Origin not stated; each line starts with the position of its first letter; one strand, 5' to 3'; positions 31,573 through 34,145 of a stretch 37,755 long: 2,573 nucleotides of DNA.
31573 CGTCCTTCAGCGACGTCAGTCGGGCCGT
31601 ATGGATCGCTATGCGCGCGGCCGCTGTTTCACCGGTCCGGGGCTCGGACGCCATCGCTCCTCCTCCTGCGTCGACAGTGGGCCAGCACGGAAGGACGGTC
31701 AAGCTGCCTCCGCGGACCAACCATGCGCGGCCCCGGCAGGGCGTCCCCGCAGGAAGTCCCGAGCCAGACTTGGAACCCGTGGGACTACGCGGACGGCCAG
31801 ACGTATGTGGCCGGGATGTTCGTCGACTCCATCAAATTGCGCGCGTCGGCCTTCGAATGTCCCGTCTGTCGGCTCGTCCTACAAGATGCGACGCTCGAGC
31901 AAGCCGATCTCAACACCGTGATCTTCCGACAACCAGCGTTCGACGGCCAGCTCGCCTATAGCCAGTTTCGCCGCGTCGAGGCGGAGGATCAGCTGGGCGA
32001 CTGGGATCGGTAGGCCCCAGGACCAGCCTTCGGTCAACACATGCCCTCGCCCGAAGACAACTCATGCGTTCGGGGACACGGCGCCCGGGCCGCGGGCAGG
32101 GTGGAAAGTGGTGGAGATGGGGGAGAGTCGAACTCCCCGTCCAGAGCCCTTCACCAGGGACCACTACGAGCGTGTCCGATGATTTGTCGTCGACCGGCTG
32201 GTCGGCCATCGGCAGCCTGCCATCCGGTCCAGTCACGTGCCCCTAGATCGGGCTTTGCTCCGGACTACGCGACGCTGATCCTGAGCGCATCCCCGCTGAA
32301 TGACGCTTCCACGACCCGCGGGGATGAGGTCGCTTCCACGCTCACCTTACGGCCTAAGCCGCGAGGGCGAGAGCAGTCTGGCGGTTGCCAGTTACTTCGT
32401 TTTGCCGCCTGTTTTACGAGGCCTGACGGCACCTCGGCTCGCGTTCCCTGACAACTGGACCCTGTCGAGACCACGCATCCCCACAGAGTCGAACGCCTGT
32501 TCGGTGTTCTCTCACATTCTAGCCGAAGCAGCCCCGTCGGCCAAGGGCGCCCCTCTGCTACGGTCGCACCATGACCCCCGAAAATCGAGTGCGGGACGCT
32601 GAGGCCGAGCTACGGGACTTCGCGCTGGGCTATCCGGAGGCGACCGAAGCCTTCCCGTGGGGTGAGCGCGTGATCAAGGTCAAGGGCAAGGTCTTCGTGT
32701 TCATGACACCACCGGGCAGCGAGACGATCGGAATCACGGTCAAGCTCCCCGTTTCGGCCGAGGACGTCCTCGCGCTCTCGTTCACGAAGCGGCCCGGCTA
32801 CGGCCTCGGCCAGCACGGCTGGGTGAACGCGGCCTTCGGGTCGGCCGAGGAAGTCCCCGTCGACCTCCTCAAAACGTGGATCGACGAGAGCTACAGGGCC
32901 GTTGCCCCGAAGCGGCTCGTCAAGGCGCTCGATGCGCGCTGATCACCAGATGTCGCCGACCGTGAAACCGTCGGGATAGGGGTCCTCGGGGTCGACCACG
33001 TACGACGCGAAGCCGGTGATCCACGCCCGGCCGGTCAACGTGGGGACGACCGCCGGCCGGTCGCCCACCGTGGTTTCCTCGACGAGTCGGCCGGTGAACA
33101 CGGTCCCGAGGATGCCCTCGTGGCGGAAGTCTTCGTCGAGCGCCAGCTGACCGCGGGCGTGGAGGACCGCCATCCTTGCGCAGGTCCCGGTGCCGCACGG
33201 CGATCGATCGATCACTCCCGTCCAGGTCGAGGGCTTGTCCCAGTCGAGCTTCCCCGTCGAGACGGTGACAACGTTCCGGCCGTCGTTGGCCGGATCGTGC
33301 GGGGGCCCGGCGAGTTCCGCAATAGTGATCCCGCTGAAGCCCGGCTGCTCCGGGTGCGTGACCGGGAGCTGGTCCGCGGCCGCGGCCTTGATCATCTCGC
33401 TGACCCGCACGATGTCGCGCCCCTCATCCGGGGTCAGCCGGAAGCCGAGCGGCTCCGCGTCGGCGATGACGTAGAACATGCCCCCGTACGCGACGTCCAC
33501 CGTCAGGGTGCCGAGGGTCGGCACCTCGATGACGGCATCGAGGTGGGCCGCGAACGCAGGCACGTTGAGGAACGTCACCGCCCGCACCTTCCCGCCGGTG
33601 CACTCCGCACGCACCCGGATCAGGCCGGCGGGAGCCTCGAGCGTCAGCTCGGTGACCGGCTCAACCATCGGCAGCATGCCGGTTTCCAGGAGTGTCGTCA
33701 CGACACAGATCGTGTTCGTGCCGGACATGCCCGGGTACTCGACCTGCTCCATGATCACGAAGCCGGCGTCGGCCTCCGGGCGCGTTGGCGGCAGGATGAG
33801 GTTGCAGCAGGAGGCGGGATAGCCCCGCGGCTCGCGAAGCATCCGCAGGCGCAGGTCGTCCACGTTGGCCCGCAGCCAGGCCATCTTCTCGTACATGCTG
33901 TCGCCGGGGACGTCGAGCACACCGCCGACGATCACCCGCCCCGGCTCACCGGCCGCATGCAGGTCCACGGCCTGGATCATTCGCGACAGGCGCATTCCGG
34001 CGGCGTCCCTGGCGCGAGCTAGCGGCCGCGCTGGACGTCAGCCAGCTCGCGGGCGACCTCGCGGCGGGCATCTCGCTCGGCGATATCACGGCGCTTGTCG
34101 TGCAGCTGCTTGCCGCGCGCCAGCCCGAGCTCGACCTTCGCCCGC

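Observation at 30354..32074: Repeat-bracketed accessory segment at the tmRNA 3' end with a four-copy binding motif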

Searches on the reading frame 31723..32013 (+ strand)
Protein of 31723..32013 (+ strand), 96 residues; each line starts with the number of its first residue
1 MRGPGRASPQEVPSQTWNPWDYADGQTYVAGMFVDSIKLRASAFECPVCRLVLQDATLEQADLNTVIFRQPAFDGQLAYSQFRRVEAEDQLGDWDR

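Call 8: search_protein_families(library=pfam, proteins=[window:31723-32013:+], max_evalue=0.01)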
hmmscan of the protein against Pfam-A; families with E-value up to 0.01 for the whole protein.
window:31723-32013:+ (96 aa): 0 families

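Call 47: search_protein_families(library=padloc, proteins=[window:31723-32013:+], max_evalue=0.1)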
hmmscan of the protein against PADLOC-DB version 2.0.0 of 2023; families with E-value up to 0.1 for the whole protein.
window:31723-32013:+ (96 aa): 0 families

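Call 48: search_protein_families(library=ncbifam, proteins=[window:31723-32013:+], max_evalue=0.1)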
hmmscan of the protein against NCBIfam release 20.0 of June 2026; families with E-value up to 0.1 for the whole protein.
window:31723-32013:+ (96 aa): 0 families

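Call 49: find_homologous_proteins(query=window:31723-32013:+, max_evalue=0.01)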
Query window:31723-32013:+ (96 aa): 2 proteins with E <= 0.01 among 2 candidates.
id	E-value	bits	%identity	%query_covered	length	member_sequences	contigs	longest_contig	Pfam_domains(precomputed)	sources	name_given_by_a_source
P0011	7.3e-60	217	100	100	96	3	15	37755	-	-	-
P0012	2.7e-28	116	85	68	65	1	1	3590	-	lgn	-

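Call 51: find_encoding_contigs(protein=P0011, flank=4000, max_places=10)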
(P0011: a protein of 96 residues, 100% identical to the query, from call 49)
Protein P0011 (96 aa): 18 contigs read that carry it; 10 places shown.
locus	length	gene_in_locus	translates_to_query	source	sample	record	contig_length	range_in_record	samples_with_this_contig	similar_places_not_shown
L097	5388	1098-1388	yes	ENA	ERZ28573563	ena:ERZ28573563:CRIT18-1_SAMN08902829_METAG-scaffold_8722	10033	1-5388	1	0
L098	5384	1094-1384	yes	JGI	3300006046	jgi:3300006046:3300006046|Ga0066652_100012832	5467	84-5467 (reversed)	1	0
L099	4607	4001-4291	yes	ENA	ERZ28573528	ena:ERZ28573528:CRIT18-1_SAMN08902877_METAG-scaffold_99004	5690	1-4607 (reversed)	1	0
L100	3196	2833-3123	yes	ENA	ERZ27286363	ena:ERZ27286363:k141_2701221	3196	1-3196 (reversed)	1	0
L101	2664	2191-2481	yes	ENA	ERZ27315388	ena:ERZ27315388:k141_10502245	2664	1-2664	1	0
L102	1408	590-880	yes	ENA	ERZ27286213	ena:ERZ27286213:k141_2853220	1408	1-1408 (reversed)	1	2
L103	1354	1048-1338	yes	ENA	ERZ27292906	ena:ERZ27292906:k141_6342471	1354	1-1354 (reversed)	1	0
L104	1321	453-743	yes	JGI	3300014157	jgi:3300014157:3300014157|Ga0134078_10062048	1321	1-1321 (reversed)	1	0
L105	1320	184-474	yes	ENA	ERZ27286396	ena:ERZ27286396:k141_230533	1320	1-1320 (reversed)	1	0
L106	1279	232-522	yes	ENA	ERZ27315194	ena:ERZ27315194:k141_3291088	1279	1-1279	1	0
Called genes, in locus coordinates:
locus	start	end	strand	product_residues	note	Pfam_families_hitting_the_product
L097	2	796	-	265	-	?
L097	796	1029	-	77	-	-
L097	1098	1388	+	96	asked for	-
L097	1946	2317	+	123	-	PF04237:YjbR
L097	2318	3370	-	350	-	PF05544:Pro_racemase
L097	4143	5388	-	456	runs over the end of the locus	PF22694:CtpB_N-like, PF00595:PDZ, PF13180:PDZ_2 (weak), PF17820:PDZ_6, PF03572:Peptidase_S41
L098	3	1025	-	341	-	?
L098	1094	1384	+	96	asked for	-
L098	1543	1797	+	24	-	-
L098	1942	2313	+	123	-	PF04237:YjbR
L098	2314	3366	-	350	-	PF05544:Pro_racemase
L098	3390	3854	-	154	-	PF01668:SmpB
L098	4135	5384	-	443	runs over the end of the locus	?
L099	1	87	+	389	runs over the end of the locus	?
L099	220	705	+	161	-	-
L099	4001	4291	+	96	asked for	-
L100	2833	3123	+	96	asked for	-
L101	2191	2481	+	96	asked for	-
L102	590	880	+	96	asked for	-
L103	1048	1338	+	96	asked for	-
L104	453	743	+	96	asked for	-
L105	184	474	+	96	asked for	-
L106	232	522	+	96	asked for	-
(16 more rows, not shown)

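Call 52: find_encoding_contigs(protein=P0012, flank=4000)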
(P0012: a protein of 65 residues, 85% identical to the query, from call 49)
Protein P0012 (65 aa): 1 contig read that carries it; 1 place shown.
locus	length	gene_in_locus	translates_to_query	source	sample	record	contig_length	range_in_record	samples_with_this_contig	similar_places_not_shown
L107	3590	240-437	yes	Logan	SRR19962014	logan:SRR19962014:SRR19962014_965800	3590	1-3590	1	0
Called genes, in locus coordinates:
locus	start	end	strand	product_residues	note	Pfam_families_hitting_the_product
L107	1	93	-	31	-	?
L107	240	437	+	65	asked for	-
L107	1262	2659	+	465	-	-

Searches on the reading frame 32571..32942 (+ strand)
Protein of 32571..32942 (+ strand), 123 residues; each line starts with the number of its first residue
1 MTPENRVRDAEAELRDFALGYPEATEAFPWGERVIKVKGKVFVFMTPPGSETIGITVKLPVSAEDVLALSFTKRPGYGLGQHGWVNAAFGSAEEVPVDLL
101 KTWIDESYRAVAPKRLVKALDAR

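Call 8: search_protein_families(library=pfam, proteins=[window:32571-32942:+], max_evalue=0.01)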
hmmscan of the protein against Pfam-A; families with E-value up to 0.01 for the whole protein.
window:32571-32942:+ (123 aa): 1 family
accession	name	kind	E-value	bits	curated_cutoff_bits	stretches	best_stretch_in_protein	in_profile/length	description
PF04237.18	YjbR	-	1.1e-13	52.1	30.1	1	19-109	1-87/88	YjbR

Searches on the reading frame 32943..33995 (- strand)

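Call 8: search_protein_families(library=pfam, proteins=[window:32943-33995:-], max_evalue=0.01)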
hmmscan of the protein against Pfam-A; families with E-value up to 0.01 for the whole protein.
window:32943-33995:- (350 aa): 1 family
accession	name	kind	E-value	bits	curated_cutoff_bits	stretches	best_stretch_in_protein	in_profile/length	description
PF05544.16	Pro_racemase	-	9.3e-121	403.3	27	1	10-345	2-325/325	Proline racemase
